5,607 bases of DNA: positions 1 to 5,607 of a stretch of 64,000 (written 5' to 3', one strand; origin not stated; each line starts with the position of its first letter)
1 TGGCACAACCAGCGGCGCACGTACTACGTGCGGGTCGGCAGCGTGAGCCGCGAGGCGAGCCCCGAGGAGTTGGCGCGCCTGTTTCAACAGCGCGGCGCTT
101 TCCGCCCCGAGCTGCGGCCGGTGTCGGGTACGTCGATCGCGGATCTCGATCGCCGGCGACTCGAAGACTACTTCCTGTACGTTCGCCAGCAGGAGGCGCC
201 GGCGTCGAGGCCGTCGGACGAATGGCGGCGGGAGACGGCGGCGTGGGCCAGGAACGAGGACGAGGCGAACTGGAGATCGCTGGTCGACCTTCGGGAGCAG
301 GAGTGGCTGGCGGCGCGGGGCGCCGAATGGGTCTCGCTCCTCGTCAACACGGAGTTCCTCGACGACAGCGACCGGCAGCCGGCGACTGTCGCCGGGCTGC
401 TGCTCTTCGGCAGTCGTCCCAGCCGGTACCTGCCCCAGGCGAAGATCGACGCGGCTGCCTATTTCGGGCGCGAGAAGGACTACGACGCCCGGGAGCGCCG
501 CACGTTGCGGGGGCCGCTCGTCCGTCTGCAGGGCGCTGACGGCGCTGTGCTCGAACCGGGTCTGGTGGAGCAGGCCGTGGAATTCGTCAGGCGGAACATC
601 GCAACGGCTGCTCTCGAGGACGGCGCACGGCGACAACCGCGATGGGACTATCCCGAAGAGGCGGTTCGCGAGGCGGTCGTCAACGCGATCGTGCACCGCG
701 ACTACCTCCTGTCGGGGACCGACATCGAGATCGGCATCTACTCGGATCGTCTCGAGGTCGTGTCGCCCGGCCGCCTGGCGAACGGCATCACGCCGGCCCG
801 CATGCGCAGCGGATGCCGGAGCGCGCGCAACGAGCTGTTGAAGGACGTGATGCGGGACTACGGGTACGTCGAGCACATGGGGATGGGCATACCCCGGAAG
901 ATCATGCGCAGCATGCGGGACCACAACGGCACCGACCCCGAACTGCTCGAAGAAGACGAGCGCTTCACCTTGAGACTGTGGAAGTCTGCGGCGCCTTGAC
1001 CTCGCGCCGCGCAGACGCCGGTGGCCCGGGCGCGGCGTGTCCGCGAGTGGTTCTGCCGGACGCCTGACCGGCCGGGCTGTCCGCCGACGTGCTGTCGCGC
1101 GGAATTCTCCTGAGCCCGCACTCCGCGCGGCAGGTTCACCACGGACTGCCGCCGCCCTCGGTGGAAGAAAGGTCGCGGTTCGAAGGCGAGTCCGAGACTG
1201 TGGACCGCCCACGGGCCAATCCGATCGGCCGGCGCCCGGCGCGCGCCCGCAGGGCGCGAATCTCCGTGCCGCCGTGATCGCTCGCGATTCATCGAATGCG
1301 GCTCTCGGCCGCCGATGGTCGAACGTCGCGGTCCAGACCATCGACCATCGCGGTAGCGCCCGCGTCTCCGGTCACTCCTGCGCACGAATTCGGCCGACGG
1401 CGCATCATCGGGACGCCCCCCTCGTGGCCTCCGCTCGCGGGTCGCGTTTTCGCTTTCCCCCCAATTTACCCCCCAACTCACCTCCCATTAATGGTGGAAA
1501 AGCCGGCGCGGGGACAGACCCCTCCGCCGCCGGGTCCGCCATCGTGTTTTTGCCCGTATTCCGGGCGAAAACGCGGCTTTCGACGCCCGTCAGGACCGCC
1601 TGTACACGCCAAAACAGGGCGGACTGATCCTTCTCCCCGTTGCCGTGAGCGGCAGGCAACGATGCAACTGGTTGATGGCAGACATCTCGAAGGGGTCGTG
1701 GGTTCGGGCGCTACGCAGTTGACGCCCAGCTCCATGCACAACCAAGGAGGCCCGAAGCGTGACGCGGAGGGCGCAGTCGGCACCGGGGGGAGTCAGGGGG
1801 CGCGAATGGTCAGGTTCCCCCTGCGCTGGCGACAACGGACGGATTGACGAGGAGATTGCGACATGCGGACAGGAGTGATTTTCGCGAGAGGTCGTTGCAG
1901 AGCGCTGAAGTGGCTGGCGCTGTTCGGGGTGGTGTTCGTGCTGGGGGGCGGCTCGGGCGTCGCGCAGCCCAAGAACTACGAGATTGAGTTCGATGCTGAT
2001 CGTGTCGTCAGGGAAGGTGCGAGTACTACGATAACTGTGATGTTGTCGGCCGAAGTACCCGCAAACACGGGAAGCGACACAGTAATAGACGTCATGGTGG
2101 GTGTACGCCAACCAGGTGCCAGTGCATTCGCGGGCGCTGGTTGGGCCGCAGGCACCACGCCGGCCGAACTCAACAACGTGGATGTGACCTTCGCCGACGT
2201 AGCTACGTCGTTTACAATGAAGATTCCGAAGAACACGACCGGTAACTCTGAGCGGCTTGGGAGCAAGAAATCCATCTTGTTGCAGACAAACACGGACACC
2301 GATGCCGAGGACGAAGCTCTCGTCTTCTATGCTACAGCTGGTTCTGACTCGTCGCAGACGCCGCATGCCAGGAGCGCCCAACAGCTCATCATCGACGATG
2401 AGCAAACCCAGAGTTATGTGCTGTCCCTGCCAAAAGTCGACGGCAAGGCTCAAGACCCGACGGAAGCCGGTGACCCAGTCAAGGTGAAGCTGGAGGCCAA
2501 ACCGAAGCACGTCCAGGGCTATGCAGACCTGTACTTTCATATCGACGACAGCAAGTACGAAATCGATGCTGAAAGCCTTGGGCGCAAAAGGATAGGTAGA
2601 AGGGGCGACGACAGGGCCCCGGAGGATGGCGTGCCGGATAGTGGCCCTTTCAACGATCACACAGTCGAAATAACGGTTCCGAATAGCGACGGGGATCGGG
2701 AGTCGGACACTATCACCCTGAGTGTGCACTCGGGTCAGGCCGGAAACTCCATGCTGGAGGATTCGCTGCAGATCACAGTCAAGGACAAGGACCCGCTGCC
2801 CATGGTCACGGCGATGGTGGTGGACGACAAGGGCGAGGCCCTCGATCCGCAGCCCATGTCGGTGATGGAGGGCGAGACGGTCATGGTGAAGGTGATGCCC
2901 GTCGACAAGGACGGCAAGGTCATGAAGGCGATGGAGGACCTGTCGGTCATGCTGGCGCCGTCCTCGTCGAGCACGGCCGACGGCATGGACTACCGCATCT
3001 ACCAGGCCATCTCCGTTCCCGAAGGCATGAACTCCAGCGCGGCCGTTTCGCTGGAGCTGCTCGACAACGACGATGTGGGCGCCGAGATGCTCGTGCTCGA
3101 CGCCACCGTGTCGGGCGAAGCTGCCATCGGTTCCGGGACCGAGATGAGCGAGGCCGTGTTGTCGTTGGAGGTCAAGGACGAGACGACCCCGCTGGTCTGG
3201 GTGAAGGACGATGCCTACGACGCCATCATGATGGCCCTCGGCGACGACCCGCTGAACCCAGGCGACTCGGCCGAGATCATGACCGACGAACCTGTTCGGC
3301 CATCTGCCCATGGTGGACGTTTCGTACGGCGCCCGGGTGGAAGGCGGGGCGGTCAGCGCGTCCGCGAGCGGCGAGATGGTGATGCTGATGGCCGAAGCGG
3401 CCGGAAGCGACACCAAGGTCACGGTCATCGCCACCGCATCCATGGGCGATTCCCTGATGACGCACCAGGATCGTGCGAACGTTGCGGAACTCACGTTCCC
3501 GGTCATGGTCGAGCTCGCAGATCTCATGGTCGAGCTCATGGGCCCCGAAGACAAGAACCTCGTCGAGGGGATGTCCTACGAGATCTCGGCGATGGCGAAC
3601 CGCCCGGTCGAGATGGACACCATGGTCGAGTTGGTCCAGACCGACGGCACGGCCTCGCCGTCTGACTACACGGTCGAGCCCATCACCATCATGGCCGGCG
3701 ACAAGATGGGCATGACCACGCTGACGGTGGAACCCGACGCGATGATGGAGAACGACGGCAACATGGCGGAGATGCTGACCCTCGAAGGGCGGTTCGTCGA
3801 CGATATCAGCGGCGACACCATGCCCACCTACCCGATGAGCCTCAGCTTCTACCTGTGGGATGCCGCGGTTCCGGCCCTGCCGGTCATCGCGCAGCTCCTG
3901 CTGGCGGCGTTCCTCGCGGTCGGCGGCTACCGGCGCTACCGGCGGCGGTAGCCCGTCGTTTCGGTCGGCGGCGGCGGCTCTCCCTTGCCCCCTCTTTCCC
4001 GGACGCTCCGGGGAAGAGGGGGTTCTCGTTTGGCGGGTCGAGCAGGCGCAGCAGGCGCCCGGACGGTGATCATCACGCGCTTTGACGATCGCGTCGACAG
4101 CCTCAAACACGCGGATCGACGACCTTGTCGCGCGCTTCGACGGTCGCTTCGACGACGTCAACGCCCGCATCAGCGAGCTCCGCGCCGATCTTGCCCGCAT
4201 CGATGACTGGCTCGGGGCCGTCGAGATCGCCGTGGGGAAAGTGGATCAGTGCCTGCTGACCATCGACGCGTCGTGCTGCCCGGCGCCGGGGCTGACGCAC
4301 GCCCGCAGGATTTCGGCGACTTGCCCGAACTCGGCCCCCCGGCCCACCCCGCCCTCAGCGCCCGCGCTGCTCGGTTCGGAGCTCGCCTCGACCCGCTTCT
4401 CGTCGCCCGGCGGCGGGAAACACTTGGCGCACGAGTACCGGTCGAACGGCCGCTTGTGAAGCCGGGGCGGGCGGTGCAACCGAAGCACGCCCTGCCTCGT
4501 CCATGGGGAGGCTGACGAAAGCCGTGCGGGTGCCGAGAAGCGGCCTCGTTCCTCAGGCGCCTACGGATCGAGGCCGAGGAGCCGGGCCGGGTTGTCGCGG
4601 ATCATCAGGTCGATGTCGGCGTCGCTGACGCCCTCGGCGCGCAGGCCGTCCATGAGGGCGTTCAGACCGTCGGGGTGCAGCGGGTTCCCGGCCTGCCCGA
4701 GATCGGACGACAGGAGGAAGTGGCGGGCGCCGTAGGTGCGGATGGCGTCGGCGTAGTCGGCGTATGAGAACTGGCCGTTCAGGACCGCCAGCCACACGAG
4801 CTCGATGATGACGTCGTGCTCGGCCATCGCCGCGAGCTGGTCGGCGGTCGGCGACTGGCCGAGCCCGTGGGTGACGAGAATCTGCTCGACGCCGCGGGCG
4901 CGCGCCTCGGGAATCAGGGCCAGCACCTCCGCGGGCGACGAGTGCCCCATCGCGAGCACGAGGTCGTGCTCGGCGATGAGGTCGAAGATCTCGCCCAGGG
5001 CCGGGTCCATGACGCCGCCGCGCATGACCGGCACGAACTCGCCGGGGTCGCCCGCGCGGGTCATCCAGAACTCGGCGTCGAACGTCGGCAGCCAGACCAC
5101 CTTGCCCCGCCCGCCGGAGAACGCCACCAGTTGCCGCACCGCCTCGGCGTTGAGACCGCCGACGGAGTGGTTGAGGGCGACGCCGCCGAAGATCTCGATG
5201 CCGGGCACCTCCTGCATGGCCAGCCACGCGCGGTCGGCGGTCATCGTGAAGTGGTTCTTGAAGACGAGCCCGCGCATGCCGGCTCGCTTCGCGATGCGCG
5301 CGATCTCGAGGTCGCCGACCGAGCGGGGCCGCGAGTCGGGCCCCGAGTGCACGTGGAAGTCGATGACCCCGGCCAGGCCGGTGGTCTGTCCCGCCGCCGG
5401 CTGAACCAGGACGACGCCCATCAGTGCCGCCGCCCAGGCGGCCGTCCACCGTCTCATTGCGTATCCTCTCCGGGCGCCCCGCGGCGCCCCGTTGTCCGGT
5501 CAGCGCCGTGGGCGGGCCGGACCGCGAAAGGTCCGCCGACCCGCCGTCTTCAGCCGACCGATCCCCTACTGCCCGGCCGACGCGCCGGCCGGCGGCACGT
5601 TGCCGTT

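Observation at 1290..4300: Recurrent module: P4-type integrase / Met-rich surface protein / conserved hairpin / small coiled-coil gene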

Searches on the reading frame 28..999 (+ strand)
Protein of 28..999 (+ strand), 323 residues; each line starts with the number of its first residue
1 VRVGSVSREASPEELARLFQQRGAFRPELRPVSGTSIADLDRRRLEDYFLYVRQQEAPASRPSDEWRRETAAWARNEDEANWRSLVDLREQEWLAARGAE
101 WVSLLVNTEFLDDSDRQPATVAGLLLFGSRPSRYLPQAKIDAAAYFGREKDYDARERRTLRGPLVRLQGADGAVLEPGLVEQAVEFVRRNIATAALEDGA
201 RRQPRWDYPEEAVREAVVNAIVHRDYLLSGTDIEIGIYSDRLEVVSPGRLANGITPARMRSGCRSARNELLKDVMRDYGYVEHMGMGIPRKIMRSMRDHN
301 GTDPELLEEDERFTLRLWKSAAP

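Call 62: search_protein_families(library=pfam, proteins=[window:28-999:+], max_evalue=0.0001)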
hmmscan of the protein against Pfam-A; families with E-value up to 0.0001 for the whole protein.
window:28-999:+ (323 aa): 1 family
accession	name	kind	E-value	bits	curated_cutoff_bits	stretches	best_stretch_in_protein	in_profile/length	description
PF13749.12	HATPase_c_4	-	1.4e-21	76.7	26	1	230-317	1-89/89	Putative ATP-dependent DNA helicase recG C-terminal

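Call 87: find_encoding_contigs(protein=window:28-999:+, flank=10000, max_places=2)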
Protein window:28-999:+ (323 aa): no gene with exactly this product is on record in the collection.

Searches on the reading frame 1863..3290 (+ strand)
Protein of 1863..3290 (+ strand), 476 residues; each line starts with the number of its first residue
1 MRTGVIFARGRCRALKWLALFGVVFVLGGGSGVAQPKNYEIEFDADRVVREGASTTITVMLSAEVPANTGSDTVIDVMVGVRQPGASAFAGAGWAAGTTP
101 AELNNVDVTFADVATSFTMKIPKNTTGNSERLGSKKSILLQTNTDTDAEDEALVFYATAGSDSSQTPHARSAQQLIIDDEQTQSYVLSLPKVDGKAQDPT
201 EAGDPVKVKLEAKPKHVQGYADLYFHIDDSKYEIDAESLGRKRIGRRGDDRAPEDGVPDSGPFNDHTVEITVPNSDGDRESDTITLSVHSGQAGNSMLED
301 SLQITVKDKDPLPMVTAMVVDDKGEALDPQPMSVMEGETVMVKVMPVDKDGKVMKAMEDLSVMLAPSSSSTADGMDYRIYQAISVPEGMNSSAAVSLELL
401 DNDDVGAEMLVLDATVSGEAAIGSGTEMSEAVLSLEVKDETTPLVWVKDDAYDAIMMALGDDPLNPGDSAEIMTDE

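Call 9: search_protein_families(library=pfam, proteins=[window:1863-3290:+], max_evalue=0.01)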
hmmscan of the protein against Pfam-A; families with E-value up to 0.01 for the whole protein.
window:1863-3290:+ (476 aa): 0 families

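Call 10: search_protein_families(library=ncbifam, proteins=[window:1863-3290:+], max_evalue=0.01)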
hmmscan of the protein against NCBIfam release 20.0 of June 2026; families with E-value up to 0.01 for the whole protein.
window:1863-3290:+ (476 aa): 0 families

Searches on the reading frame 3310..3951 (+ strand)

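Call 9: search_protein_families(library=pfam, proteins=[window:3310-3951:+], max_evalue=0.01)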
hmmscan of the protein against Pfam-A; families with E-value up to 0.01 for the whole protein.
window:3310-3951:+ (213 aa): 0 families

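Call 10: search_protein_families(library=ncbifam, proteins=[window:3310-3951:+], max_evalue=0.01)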
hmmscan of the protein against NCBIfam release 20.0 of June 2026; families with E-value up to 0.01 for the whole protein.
window:3310-3951:+ (213 aa): 1 family
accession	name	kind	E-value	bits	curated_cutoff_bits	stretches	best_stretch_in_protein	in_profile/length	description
TIGR04174.1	IPTL_CTERM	subfamily_domain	0.002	18.4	20.5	1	187-213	1-27/27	IPTL-CTERM sorting domain-containing protein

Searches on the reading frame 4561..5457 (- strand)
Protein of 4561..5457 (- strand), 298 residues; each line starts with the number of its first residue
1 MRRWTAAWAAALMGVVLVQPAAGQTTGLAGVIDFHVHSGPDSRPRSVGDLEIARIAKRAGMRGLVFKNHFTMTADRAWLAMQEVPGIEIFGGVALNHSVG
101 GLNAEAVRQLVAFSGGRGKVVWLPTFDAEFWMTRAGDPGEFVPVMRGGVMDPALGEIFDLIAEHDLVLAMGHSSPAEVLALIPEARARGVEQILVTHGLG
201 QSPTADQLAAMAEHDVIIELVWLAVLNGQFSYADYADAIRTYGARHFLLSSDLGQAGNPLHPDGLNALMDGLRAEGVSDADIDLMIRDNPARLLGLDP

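Call 62: search_protein_families(library=pfam, proteins=[window:4561-5457:-], max_evalue=0.0001)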
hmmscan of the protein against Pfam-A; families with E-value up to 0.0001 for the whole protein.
window:4561-5457:- (298 aa): 2 families
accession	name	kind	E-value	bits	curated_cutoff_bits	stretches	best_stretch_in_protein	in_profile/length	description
PF19799.5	DUF6282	-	1.8e-56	191.4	26.8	1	30-219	1-196/196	Family of unknown function (DUF6282)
PF04909.20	Amidohydro_2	-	7.5e-05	23.1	26.4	0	83-296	46-289/289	Amidohydrolase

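Call 88: find_encoding_contigs(protein=window:4561-5457:-, flank=10000, max_places=2)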
Protein window:4561-5457:- (298 aa): 6 contigs read that carry it; 2 places shown.
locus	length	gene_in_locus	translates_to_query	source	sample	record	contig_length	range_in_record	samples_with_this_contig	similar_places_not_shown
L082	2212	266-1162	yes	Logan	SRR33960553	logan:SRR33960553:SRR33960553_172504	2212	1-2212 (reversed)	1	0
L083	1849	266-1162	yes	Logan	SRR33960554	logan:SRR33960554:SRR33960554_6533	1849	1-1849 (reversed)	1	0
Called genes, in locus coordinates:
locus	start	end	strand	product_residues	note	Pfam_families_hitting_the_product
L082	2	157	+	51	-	?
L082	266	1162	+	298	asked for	PF19799:DUF6282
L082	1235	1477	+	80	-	-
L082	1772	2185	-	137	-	-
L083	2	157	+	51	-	?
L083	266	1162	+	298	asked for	PF19799:DUF6282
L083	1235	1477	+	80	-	-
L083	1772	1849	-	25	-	?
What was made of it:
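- Tried and rejected: The first gene is not on record, and the second returned only 2-kb contigs (calls 87, 88).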
